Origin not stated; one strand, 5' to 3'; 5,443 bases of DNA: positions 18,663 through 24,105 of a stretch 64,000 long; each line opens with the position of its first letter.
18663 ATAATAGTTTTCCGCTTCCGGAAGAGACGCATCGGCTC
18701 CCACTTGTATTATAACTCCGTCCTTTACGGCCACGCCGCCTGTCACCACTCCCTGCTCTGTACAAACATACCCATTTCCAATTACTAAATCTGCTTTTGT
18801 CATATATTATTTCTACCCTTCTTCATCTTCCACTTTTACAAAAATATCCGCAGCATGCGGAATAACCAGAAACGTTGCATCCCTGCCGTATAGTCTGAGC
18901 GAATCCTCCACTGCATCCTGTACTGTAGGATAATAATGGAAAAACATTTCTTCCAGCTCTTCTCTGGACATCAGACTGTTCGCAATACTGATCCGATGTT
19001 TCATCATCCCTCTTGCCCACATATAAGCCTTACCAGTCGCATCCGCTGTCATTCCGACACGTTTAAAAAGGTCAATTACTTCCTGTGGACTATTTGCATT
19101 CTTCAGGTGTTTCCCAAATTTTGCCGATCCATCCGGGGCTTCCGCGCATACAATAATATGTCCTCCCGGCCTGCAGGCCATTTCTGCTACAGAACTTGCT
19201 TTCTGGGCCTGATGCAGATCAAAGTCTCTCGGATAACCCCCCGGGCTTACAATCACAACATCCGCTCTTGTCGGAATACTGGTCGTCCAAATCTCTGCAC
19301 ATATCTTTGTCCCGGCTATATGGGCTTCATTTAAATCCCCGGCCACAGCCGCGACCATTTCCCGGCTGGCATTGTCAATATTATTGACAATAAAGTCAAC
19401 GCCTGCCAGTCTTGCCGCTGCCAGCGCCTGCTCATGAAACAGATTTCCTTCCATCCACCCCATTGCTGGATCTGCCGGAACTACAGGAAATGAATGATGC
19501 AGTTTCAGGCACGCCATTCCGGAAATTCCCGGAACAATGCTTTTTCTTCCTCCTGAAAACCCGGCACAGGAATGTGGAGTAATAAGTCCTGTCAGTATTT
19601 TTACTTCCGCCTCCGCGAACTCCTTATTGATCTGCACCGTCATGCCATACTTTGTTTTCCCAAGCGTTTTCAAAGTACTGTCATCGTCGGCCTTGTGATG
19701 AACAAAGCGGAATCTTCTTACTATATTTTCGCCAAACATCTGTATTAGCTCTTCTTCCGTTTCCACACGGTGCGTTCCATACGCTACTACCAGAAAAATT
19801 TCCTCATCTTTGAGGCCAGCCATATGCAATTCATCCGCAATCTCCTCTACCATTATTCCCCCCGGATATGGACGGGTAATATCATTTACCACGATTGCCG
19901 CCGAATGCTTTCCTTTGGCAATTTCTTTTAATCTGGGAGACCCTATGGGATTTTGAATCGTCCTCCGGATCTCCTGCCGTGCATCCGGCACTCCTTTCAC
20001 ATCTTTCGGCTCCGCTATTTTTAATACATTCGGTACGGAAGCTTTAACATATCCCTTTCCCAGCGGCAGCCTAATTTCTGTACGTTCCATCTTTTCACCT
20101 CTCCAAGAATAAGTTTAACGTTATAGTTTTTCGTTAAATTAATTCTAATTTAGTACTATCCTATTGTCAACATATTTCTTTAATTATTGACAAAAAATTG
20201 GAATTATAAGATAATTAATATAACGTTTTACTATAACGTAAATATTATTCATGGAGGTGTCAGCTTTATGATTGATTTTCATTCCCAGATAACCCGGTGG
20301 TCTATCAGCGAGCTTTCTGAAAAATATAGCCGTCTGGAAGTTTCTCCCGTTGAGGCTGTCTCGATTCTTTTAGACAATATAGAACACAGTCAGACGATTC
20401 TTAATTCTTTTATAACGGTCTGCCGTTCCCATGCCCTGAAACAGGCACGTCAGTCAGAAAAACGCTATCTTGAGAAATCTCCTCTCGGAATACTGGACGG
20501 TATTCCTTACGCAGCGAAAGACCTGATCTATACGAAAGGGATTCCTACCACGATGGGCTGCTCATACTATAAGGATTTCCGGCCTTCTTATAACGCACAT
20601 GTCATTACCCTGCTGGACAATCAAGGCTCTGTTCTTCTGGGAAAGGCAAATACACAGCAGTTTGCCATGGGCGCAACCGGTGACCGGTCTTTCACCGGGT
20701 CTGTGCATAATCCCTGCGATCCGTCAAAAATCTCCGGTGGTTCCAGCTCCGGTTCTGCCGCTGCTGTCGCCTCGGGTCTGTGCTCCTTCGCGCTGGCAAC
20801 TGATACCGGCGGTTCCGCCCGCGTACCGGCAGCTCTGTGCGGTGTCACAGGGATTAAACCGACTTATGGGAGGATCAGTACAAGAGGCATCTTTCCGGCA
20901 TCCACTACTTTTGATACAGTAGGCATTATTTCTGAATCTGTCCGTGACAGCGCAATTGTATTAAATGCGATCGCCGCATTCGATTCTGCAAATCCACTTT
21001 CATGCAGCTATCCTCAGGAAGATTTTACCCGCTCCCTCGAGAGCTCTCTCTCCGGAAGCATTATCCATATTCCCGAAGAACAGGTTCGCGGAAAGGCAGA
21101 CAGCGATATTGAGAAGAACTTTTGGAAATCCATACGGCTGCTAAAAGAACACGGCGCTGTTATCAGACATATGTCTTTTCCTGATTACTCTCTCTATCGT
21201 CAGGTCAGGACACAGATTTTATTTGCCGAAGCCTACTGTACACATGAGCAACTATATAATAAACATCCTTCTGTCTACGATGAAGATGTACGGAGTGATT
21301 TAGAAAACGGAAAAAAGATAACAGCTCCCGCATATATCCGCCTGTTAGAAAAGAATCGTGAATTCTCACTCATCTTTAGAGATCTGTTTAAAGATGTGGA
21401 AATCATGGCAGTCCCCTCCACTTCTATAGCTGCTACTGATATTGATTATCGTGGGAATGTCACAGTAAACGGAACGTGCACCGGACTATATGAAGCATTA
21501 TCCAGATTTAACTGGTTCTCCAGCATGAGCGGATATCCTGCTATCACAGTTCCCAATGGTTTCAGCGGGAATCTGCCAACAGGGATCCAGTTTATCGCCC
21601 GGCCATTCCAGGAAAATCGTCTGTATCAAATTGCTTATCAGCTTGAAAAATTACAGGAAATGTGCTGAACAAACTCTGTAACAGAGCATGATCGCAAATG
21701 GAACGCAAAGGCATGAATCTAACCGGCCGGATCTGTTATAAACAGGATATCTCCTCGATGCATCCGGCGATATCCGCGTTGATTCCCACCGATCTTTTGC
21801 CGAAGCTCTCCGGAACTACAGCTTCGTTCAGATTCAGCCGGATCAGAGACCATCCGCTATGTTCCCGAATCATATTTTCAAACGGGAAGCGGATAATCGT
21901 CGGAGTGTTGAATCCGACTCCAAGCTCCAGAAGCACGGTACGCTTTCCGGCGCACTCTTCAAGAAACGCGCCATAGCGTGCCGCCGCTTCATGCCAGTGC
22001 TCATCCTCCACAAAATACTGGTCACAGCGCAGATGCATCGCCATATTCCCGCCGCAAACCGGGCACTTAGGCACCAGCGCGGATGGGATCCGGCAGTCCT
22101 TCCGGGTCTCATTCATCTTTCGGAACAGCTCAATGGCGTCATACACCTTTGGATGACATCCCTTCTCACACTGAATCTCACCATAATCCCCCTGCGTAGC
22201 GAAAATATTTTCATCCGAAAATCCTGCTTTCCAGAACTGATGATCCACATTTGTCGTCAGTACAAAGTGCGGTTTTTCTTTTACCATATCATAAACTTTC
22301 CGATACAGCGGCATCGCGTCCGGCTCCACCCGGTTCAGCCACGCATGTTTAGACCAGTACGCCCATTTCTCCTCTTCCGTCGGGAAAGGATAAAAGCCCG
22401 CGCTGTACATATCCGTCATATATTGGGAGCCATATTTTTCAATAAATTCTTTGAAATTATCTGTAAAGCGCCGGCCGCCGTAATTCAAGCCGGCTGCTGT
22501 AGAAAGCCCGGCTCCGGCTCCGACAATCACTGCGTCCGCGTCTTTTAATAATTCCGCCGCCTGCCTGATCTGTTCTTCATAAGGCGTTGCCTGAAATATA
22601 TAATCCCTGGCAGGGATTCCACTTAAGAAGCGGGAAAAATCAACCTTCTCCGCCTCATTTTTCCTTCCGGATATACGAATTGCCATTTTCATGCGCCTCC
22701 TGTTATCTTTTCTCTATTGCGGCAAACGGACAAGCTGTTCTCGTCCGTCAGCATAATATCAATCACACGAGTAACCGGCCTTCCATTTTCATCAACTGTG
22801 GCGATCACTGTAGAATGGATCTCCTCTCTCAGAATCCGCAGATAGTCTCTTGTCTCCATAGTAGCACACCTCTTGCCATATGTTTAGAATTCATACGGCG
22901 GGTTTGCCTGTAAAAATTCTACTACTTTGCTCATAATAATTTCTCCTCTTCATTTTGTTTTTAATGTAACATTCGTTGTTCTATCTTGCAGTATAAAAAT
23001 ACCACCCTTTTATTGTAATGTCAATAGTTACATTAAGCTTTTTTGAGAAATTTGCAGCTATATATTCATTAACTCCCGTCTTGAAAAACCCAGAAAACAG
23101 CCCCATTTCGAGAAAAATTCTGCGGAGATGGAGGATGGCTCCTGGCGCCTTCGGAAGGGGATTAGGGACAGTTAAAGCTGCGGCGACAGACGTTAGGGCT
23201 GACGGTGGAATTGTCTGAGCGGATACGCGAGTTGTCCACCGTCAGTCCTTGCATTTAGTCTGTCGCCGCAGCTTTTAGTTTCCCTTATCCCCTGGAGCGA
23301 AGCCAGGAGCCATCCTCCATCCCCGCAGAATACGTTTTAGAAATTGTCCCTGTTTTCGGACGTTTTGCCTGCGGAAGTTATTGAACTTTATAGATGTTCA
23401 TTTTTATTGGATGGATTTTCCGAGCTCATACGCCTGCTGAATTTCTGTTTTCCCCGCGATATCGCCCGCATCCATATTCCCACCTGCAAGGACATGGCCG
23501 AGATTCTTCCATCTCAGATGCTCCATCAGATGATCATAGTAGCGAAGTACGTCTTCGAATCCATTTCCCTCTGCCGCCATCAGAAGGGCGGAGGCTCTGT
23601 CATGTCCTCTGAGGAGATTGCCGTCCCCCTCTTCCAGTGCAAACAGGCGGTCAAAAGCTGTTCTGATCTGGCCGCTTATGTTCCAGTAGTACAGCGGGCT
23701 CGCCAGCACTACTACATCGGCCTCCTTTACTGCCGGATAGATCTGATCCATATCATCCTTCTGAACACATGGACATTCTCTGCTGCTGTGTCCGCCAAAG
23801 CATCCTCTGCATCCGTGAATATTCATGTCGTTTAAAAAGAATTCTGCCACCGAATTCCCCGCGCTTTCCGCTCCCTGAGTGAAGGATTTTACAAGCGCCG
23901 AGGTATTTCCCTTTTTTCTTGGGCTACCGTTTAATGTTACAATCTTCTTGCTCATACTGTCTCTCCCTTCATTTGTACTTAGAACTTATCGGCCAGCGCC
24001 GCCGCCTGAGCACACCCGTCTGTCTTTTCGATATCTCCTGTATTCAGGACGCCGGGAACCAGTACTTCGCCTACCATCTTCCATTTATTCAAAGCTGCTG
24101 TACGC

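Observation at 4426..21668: Candidate undescribed catabolic system: Man-family PTS + twin LeuCD + PrpD + bicupin + LarA + cyclic amidohydrolase + amidase + atypical HUMPS enzyme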

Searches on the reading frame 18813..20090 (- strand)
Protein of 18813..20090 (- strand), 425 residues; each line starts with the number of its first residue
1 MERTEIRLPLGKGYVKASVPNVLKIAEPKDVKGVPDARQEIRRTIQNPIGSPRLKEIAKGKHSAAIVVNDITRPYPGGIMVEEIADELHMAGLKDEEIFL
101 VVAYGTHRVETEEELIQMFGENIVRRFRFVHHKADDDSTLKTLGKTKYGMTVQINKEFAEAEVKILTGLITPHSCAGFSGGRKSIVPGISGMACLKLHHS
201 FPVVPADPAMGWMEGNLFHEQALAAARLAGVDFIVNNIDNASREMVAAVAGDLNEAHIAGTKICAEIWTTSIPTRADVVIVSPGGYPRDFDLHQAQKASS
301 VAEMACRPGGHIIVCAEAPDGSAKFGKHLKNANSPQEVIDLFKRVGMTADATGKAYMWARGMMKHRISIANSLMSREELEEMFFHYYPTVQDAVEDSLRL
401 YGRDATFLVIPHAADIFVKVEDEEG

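Call 4: search_protein_families(library=pfam, proteins=[window:18813-20090:-])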
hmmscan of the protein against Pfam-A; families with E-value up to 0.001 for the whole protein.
window:18813-20090:- (425 aa): 2 families
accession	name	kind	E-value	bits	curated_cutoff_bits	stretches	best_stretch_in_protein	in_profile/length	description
PF09861.14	Lar_N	-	1.4e-61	207.7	23.3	1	11-201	2-194/204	Lactate racemase N-terminal domain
PF21113.2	LarA_C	-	5.2e-20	72.4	25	1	274-417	4-151/152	Lactate racemase C-terminal domain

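Call 6: search_protein_families(library=ncbifam, proteins=[window:18813-20090:-], max_evalue=0.00001)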
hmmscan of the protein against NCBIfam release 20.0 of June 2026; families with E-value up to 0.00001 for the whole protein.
window:18813-20090:- (425 aa): 6 families
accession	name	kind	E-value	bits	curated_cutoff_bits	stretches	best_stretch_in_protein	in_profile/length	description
NF052593.1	NPN_racem_MAR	equivalog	3.2e-118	394.9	500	1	6-417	1-412/415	nickel-dependent malate racemase, LarAH6 family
NF033504.2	Ni_dep_LarA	equivalog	5.4e-100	335.1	460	1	6-418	2-421/422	nickel-dependent lactate racemase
NF052595.1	NPN_LarAH5_MAR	equivalog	4.4e-98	329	462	1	6-418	1-413/415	nickel-dependent malate racemase, LarAH5 family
NF052525.1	NPN_LarAH10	equivalog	1.3e-87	294.2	540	1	5-417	2-424/426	NPN-dependent 2-hydroxyacid racemase, LarAH10 family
NF052592.1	LarAH_14_15_16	equivalog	3.4e-22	78.5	740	1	10-201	16-212/520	NPN-dependent hydroxyacid isomerase, LarAH14/15/16 family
NF052594.1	NPN_18_hexonate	equivalog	1.9e-08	33.4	500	1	60-203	23-174/411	nickel-dependent putative hexonate epimerase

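Call 47: search_solved_structures(query=window:18813-20090:-, max_evalue=1e-10)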
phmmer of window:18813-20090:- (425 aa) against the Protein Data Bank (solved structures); distinct sequences matched with E-value up to 1e-10: 9.
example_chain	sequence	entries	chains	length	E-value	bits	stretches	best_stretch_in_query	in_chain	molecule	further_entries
6d6z_A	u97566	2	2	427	1.3e-69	238.3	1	4-421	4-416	Malate racemase Mar2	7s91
2yjg_A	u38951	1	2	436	4.2e-63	216.9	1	38-419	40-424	LACTATE RACEMASE APOPROTEIN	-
9eid_A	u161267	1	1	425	1e-62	215.7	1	33-415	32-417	A broad-substrate spectrum lactate racemase A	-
9eia_A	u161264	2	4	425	1.1e-62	215.6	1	33-415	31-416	A broad-substrate spectrum lactate racemase A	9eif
6c1w_A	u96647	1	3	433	5.5e-59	203.4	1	38-420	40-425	Lactate racemase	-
5huq_A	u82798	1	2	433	5.6e-59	203.3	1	38-420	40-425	Lactate racemization operon protein LarA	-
8ezf_B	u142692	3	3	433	6.3e-59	203.2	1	38-420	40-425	Lactate racemase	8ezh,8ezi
9q2u_A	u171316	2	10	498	5.2e-19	71.7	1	9-201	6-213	Lactate racemase A | LarA-like nickel-pincer nucleotide cofactor-utilizing enzyme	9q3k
9q3j_A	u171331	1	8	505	1.3e-17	67.1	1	10-210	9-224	DUF2088 domain-containing protein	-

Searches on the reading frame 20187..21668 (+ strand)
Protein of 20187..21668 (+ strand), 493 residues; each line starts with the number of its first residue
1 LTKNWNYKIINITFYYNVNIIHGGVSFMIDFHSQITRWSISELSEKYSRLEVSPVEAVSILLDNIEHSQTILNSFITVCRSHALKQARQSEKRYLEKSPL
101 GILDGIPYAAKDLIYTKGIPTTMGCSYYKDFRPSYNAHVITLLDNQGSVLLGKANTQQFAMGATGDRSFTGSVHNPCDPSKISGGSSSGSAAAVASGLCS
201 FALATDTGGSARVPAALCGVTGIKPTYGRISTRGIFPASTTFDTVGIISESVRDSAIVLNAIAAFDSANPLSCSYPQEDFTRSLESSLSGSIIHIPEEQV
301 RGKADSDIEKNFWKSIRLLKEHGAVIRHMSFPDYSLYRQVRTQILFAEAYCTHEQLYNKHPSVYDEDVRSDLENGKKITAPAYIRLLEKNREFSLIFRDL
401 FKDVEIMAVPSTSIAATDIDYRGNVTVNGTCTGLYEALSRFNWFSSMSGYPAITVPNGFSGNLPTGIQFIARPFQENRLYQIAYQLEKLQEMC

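Call 4: search_protein_families(library=pfam, proteins=[window:20187-21668:+])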
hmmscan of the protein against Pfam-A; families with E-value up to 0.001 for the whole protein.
window:20187-21668:+ (493 aa): 1 family
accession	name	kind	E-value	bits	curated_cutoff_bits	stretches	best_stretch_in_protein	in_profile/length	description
PF01425.27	Amidase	-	4.2e-99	333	27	1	56-479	1-444/445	Amidase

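Call 6: search_protein_families(library=ncbifam, proteins=[window:20187-21668:+], max_evalue=0.00001)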
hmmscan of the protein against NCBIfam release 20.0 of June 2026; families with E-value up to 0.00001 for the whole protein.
window:20187-21668:+ (493 aa): 26 families (the best 25 are shown)
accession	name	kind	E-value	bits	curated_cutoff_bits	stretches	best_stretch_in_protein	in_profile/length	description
TIGR00132.1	gatA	equivalog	1.4e-88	297.7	481.1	2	48-351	6-306/466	Asp-tRNA(Asn)/Glu-tRNA(Gln) amidotransferase subunit GatA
NF006631.0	PRK09201.1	equivalog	5.4e-82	276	461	1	35-488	4-453/466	AtzE family amidohydrolase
NF004815.0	PRK06169.1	equivalog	7.1e-82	275.4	506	1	33-490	5-459/471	amidase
TIGR02715.1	amido_AtzE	subfamily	2.4e-80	270.7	425.75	1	40-488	2-446/452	AtzE family amidohydrolase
NF006043.0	PRK08186.1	subfamily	7.1e-77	259.2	487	1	35-490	4-448/600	allophanate hydrolase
TIGR02713.1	allophanate_hyd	equivalog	9e-73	245.7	511.05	1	75-490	4-413/563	allophanate hydrolase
NF005688.0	PRK07488.1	equivalog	9.7e-72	242.4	532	1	34-489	7-465/474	indoleacetamide hydrolase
NF004766.0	PRK06102.1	equivalog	4e-68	230.6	559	1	36-489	6-450/455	amidase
NF005460.0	PRK07056.1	subfamily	1.3e-63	215.5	447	1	55-490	25-453/457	amidase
NF005687.0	PRK07487.1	subfamily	1.6e-61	208.6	428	1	33-490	3-456/468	amidase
NF005450.0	PRK07042.1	equivalog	3e-60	204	458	1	36-491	5-453/464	amidase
NF005565.0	PRK07235.1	subfamily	5.3e-60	203.5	545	2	96-342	81-329/506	amidase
NF005686.0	PRK07486.1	subfamily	2.1e-58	198.2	465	1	32-491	8-474/486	amidase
NF006006.0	PRK08137.1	equivalog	8.5e-58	196.4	534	2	62-360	61-365/529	amidase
NF004622.0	PRK05962.1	equivalog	1.3e-54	185.7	463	1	61-490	11-428/431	amidase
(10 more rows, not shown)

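Call 77: search_solved_structures(query=window:20268-21668:+, max_evalue=1e-30)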
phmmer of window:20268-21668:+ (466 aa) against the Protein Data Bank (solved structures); distinct sequences matched with E-value up to 1e-30: 25.
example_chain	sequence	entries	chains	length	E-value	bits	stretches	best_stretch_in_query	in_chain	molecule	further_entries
2df4_A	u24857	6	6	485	2.3e-64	220.6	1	22-307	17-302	Glutamyl-tRNA(Gln) amidotransferase subunit A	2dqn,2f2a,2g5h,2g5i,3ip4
4wj3_A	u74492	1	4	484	1e-60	208.6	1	13-307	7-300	Glutamyl-tRNA(Gln) amidotransferase subunit A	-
3al0_A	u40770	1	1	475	1e-55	192.2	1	72-315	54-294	Glutamyl-tRNA(Gln) amidotransferase subunit A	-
2gi3_A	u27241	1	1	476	1e-55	192.2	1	72-315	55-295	Glutamyl-tRNA(Gln) amidotransferase subunit A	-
6dhv_A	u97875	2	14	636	8.3e-55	189.2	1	9-463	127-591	Fatty acid amide hydrolase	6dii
8eww_A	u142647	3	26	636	2.1e-54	187.8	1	9-463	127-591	Fatty acid amide hydrolase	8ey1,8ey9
3h0l_A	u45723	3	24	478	2.3e-54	187.7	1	10-308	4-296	Glutamyl-tRNA(Gln) amidotransferase subunit A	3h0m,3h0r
3kfu_E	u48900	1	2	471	3.1e-53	184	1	15-307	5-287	Glutamyl-tRNA(Gln) amidotransferase subunit A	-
4cp8_A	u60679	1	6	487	8.4e-45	156.2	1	69-453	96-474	ALLOPHANATE HYDROLASE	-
6c62_A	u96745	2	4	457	1.4e-44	155.5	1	41-451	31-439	Biuret hydrolase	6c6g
2dc0_A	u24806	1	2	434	1.7e-44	155.2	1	53-453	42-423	probable amidase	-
4iss_A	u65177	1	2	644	4.2e-44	153.9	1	72-457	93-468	Allophanate Hydrolase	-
4ist_A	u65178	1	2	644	1.1e-43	152.5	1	72-457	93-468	Allophanate Hydrolase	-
5i8i_A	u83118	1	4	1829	3.7e-43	150.8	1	72-457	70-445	Urea Amidolyase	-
5ac3_A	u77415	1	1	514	7.6e-42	146.5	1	53-334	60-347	PEPTIDE AMIDASE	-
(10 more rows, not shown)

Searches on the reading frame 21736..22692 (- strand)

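Call 4: search_protein_families(library=pfam, proteins=[window:21736-22692:-])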
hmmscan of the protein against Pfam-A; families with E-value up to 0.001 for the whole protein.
window:21736-22692:- (318 aa): 1 family
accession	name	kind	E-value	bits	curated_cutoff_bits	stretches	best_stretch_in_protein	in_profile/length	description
PF02146.23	SIR2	-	0.00074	19.9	24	0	60-217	1-141/180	Sir2 family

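Call 6: search_protein_families(library=ncbifam, proteins=[window:21736-22692:-], max_evalue=0.00001)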
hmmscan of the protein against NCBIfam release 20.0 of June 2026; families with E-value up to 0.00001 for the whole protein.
window:21736-22692:- (318 aa): 1 family
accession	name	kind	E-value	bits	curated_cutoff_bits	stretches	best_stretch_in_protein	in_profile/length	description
NF001753.0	PRK00481.1-3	subfamily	2.1e-07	30.2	243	1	41-217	2-159/252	NAD-dependent protein deacylase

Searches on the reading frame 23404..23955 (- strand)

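Call 80: search_protein_families(library=pfam, proteins=[window:23404-23955:-], max_evalue=0.001)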
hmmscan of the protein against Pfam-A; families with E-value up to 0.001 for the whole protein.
window:23404-23955:- (183 aa): 2 families
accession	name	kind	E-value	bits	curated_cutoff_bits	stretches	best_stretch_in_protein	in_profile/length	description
PF03358.20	FMN_red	-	2.4e-20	73.1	24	1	4-153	2-141/152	NADPH-dependent FMN reductase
PF02525.22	Flavodoxin_2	-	8.2e-14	52.2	27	1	3-173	1-188/198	Flavodoxin-like fold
